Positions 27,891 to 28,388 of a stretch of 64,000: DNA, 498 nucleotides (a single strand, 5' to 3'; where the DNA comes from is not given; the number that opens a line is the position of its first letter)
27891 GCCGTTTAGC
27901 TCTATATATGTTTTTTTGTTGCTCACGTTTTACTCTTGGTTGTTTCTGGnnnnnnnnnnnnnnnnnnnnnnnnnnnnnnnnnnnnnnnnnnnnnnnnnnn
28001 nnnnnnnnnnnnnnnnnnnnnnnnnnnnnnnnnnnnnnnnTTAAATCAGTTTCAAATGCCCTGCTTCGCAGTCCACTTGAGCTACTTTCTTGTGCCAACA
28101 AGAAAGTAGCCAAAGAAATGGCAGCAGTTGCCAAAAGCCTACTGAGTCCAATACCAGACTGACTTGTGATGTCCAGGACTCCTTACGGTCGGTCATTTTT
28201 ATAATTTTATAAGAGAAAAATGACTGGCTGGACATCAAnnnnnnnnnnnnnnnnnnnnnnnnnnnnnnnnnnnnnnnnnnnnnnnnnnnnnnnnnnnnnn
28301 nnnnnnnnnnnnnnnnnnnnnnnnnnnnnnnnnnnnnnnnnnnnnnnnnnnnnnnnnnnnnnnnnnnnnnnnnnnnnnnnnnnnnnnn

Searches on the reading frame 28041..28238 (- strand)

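Call 83: search_protein_families(library=pfam, proteins=[window:28041-28238:-], max_evalue=1)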
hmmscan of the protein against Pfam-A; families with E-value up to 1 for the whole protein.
window:28041-28238:- (65 aa): 1 family
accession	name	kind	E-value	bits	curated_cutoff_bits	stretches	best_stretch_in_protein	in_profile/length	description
PF22142.1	Hao_C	-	0.029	14.7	27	1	32-58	2-28/47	Hydroxylamine oxidoreductase, C-terminal domain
